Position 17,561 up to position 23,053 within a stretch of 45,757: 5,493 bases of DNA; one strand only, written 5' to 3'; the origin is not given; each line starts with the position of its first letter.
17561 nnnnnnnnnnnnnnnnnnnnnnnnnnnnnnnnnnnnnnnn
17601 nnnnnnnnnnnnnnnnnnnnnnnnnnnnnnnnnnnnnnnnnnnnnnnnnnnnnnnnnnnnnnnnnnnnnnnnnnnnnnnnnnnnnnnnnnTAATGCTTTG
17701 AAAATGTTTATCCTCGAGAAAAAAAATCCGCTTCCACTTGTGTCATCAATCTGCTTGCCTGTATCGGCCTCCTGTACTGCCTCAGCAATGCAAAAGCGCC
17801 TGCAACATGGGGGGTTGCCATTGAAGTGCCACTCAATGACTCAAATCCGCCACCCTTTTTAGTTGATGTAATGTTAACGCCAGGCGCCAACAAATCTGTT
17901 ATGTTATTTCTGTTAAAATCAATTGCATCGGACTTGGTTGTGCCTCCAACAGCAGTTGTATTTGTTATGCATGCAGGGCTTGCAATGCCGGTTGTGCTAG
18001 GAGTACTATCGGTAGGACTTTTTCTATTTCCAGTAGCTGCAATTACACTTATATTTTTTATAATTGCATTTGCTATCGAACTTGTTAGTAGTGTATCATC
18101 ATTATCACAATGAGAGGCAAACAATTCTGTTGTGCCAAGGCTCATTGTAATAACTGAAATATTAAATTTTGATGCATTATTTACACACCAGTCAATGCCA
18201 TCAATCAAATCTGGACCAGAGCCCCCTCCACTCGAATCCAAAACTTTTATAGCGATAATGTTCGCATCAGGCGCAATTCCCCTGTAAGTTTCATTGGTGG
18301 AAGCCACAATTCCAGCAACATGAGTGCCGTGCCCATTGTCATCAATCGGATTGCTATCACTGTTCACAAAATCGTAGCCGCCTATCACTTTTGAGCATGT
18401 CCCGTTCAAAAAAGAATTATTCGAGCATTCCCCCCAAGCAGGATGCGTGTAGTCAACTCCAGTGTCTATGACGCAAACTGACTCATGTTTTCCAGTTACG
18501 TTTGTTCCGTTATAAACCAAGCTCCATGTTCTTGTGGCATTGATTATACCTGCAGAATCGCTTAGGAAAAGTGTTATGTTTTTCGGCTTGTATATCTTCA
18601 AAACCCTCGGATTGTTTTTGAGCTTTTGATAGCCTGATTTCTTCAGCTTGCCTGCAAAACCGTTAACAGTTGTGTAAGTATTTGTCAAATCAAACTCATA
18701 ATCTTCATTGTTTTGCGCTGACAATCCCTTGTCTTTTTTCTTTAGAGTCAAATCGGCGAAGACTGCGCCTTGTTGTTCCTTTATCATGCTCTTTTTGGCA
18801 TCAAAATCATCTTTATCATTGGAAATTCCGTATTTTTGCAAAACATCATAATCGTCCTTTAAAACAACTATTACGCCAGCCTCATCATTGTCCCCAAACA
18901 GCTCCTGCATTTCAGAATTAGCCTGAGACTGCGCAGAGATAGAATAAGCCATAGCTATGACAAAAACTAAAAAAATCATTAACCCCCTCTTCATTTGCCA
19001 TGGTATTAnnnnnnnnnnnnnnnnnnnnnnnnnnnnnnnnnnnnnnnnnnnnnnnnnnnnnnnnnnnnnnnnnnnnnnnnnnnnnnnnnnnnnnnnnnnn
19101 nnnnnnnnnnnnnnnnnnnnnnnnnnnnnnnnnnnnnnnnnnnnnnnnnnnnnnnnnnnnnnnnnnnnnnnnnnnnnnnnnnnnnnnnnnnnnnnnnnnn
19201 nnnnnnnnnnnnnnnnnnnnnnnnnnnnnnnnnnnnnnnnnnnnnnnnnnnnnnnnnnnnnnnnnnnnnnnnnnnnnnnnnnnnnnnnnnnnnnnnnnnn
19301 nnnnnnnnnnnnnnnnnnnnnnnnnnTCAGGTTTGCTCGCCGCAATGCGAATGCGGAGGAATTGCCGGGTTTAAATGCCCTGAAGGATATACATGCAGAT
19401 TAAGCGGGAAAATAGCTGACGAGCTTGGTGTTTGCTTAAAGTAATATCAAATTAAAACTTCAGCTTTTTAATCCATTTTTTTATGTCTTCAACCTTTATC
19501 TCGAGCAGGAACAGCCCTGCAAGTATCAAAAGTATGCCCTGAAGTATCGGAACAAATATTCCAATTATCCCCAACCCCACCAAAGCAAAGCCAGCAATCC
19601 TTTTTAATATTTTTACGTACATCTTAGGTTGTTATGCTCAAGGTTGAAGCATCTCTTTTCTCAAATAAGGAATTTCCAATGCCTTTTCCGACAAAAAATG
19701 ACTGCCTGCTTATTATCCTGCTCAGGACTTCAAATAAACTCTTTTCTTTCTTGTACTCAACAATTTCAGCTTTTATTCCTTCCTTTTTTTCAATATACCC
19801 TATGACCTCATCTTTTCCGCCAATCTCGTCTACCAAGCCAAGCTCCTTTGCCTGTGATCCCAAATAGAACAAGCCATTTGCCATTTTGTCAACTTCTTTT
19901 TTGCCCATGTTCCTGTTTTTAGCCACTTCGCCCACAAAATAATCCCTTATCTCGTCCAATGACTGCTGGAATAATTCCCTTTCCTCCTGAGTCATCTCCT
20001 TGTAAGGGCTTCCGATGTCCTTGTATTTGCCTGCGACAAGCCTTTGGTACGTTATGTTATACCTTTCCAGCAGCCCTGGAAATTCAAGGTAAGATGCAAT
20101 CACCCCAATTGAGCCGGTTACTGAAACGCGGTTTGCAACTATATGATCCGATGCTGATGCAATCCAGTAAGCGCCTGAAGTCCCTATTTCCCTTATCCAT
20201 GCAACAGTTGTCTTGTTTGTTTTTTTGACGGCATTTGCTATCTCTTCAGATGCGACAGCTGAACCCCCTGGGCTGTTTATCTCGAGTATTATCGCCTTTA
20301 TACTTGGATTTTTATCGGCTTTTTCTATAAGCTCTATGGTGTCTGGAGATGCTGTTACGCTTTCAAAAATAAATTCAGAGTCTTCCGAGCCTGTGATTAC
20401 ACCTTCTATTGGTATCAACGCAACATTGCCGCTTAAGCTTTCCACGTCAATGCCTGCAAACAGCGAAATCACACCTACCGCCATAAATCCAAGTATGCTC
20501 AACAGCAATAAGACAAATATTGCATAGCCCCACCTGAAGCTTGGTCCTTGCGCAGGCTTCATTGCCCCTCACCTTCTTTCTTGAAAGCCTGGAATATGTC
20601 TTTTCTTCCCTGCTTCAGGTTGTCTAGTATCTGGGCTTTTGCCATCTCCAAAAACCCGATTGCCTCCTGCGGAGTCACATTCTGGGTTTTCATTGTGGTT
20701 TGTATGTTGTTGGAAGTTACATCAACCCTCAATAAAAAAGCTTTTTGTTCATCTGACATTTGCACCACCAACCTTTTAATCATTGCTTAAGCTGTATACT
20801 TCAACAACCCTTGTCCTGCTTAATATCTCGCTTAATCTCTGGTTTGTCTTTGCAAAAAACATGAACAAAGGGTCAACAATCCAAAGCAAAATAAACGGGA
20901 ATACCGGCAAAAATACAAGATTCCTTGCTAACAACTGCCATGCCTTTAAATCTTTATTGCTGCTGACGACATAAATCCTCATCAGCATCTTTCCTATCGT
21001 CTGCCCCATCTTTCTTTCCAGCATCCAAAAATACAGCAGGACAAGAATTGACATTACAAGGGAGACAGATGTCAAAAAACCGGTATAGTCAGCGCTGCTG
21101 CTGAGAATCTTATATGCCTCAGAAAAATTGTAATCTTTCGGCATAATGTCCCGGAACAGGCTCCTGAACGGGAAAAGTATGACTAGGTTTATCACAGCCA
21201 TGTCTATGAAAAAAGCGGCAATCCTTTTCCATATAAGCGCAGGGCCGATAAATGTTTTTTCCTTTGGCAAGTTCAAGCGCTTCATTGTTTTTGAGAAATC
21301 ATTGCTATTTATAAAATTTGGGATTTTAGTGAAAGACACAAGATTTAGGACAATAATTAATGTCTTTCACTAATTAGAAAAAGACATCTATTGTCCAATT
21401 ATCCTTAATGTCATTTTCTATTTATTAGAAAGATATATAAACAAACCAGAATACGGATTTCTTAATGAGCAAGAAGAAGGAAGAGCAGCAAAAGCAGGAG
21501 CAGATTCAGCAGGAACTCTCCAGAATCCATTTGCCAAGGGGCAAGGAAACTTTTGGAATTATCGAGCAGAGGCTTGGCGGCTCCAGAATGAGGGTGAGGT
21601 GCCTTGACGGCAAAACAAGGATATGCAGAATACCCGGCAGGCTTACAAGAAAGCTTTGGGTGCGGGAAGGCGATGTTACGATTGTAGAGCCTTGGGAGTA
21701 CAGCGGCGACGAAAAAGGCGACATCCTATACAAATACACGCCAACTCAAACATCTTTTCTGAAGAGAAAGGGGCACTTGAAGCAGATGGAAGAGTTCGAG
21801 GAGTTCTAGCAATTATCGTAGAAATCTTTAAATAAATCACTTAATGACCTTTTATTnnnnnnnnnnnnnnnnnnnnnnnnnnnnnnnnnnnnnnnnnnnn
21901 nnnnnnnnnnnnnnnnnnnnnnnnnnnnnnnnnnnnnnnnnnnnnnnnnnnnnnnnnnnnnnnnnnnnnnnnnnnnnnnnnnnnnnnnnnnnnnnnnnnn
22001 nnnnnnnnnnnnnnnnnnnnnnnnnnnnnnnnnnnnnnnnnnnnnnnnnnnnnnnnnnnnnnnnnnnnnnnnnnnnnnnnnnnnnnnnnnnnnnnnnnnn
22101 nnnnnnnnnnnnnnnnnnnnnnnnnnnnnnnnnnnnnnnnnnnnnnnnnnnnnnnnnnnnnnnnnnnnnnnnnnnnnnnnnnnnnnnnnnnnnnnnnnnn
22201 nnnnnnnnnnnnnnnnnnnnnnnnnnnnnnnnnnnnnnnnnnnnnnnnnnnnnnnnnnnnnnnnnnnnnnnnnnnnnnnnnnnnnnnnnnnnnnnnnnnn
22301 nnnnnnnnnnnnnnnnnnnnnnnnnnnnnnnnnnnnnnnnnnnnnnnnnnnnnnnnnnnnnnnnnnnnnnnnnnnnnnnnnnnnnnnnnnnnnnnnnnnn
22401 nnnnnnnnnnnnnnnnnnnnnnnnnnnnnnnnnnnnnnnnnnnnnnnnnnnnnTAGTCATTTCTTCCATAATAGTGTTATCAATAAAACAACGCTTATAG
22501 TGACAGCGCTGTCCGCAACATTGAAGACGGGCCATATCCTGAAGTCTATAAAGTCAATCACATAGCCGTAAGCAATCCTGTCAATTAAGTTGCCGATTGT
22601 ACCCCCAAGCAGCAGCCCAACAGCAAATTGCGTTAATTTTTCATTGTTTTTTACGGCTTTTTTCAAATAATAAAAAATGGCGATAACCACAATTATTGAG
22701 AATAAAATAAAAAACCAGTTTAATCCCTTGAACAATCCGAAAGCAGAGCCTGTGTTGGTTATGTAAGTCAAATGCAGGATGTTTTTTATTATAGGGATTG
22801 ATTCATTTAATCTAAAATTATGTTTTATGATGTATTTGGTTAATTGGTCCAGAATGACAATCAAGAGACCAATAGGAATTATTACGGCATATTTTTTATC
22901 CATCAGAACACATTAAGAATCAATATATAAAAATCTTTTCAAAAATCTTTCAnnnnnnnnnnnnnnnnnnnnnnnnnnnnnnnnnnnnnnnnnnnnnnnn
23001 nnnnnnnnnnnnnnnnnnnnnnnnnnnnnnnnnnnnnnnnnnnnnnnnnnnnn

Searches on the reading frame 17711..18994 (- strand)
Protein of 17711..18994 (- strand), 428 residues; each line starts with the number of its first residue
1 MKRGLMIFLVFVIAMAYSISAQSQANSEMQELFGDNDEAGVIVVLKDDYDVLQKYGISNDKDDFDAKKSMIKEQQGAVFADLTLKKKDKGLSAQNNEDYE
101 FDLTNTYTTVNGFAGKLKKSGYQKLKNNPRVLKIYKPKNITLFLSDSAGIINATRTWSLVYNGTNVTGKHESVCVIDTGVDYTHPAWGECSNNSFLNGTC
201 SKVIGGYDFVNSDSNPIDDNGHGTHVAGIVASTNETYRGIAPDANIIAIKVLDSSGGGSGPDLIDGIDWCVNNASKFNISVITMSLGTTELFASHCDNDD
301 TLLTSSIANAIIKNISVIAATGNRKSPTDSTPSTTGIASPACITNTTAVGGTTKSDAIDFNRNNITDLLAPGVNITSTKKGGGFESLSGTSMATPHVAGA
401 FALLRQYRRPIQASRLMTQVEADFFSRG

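Call 68: search_protein_families(library=pfam, proteins=[window:17711-18994:-], max_evalue=0.001)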
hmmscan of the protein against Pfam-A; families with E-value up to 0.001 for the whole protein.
window:17711-18994:- (428 aa): 2 families
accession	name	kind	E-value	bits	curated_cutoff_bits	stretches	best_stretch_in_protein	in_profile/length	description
PF00082.27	Peptidase_S8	-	4.3e-43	148.1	21.8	1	168-411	1-259/288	Subtilase family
PF05922.21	Inhibitor_I9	-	2.4e-06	28.6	21.2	1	42-137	3-76/82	Peptidase inhibitor I9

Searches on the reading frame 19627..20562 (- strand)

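Call 68: search_protein_families(library=pfam, proteins=[window:19627-20562:-], max_evalue=0.001)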
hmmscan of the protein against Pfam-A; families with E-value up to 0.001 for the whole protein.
window:19627-20562:- (312 aa): 4 families
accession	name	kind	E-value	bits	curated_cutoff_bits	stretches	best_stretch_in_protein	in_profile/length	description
PF01343.23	Peptidase_S49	-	2.9e-46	157.7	24.9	1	113-263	3-153/154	Peptidase family S49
PF25145.1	NfeD1b_N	-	1.8e-09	37.9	40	1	80-156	24-99/189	NfeD1b, N-terminal domain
PF01972.22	SDH_protease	-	4.3e-07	29.7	31.3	1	77-152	80-155/286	ClpP-like SDH-type serine proteinase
PF00574.28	CLP_protease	-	1.4e-05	25.5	20.2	0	82-200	40-156/182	Clp protease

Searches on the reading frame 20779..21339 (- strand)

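Call 68: search_protein_families(library=pfam, proteins=[window:20779-21339:-], max_evalue=0.001)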
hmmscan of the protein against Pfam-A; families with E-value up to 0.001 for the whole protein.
window:20779-21339:- (187 aa): 1 family
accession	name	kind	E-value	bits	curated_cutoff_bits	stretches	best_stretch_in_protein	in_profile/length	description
PF06271.18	RDD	-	4.9e-20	72.7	24.1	1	34-169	2-131/137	RDD family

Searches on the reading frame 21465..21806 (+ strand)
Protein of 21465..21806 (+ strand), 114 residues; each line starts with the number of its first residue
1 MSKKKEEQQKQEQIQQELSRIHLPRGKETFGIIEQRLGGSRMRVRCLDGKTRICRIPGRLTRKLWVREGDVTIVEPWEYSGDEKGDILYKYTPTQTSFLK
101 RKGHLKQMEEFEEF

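Call 68: search_protein_families(library=pfam, proteins=[window:21465-21806:+], max_evalue=0.001)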
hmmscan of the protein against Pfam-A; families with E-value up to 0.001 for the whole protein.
window:21465-21806:+ (114 aa): 1 family
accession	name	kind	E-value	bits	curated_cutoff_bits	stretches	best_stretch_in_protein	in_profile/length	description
PF01176.25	eIF-1a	-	6.2e-19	67.9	30.2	1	28-90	2-64/64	Translation initiation factor 1A / IF-1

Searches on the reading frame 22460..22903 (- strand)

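Call 68: search_protein_families(library=pfam, proteins=[window:22460-22903:-], max_evalue=0.001)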
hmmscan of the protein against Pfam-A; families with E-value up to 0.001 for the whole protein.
window:22460-22903:- (148 aa): 1 family
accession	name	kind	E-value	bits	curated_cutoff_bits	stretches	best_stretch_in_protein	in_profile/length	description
PF01252.23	Peptidase_A8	-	2.8e-43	147.9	25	1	13-145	3-140/142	Signal peptidase (SPase) II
